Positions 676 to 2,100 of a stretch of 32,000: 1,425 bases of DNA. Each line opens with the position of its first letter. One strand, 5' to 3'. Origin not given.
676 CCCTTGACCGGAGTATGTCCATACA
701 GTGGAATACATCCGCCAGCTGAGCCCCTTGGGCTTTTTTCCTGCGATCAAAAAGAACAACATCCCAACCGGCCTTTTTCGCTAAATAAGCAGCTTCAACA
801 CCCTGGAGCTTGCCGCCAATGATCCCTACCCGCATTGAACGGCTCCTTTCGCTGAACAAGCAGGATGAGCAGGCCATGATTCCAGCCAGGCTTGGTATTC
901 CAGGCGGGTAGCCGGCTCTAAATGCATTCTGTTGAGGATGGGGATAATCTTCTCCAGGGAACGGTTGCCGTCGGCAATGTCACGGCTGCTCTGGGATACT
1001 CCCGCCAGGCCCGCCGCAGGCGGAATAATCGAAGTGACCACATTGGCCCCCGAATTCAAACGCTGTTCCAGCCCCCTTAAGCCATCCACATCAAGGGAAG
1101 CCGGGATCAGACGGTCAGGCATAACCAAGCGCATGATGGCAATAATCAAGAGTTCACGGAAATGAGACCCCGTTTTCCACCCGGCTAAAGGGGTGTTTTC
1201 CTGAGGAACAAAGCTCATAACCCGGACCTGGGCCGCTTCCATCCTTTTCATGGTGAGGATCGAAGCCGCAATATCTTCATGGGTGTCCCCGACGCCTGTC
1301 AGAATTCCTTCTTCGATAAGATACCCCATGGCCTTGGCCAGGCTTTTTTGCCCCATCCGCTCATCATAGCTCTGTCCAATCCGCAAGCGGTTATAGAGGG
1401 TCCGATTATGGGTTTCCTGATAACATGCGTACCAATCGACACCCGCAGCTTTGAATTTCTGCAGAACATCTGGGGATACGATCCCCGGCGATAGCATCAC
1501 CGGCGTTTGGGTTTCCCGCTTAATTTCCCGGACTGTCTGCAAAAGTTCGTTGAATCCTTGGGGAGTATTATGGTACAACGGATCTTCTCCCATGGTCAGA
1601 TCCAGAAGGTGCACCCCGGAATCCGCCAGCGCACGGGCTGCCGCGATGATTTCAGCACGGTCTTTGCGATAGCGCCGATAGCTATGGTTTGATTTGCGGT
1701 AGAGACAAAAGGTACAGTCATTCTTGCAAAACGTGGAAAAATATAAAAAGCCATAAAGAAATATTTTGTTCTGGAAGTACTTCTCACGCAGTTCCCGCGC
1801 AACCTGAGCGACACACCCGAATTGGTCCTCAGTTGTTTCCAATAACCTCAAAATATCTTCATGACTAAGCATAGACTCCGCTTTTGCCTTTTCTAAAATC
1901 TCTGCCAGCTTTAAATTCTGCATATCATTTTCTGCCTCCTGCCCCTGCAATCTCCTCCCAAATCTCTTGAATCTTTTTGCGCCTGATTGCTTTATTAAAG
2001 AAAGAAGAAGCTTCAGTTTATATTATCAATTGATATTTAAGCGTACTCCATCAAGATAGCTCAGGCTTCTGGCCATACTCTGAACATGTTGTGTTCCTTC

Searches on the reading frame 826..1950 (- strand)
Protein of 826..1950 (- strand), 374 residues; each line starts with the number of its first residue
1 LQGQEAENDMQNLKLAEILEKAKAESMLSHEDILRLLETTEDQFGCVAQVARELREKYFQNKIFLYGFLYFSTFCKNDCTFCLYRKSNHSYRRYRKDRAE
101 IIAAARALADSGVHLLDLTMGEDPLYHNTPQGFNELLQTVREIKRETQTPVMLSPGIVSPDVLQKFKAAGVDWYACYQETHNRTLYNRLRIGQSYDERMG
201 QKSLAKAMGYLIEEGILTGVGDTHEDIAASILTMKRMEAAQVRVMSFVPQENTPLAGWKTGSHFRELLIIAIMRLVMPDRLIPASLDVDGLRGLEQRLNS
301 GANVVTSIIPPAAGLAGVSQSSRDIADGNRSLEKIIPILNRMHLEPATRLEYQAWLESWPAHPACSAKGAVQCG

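Call 7: search_protein_families(library=pfam, proteins=[window:826-1950:-])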
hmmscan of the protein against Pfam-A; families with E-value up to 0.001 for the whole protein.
window:826-1950:- (374 aa): 1 family
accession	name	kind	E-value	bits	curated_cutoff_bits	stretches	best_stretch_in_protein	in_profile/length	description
PF04055.27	Radical_SAM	-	2.3e-15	57.6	29.5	1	70-229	2-161/166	Radical SAM superfamily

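Call 9: search_protein_families(library=ncbifam, proteins=[window:826-1950:-])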
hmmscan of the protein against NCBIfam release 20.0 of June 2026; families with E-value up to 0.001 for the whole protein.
window:826-1950:- (374 aa): 29 families (the best 25 are shown)
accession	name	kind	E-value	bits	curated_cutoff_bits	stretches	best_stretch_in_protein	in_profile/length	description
TIGR03910.1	pyrrolys_PylB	equivalog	1.6e-180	599.5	348.2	1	12-356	2-347/347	methylornithine synthase PylB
TIGR03956.1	rSAM_HydE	equivalog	3e-44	151.6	254.6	1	20-313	3-297/340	[FeFe] hydrogenase H-cluster radical SAM maturase HydE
TIGR00433.2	bioB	equivalog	3.3e-30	105.4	225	1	28-282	3-256/307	biotin synthase BioB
TIGR03955.1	rSAM_HydG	equivalog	3.6e-24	85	312.15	1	6-240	24-265/470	[FeFe] hydrogenase H-cluster radical SAM maturase HydG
TIGR03957.1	rSAM_HmdB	equivalog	6.7e-22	78.1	320.9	1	56-312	29-285/317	5,10-methenyltetrahydromethanopterin hydrogenase cofactor biosynthesis protein HmdB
TIGR02351.2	thiH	equivalog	3.2e-21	75.8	380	1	8-239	16-245/364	2-iminoacetate synthase ThiH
NF004911.0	PRK06267.1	equivalog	1.2e-14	54.3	305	1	49-307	11-264/351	hypothetical protein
NF005609.0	PRK07360.1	equivalog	6.2e-12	45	426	1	11-124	4-120/374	7,8-didemethyl-8-hydroxy-5-deazariboflavin synthase subunit CofH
NF053743.1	LipS2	equivalog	2.5e-11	43.6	270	1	130-260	86-215/292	LipS2 family lipoyl synthase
TIGR03699.1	menaquin_MqnC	equivalog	5.1e-11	42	428.1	1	28-309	3-301/342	cyclic dehypoxanthinyl futalosine synthase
NF006308.0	PRK08508.1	equivalog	2.6e-10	40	377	1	72-280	14-220/279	biotin synthase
TIGR03700.1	mena_SCO4494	equivalog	9.5e-10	37.9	434.55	1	18-142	1-123/351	aminofutalosine synthase MqnE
NF006687.0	PRK09234.1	equivalog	1.7e-09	36.4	1018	1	9-280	12-311/849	bifunctional FO biosynthesis protein CofGH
TIGR03550.1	F420_cofG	equivalog_domain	2.8e-09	36.6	213.35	1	68-280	7-238/322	7,8-didemethyl-8-hydroxy-5-deazariboflavin synthase CofG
NF004884.0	PRK06245.1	equivalog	1.2e-08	34.2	209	1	68-276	18-241/340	7,8-didemethyl-8-hydroxy-5-deazariboflavin synthase subunit CofG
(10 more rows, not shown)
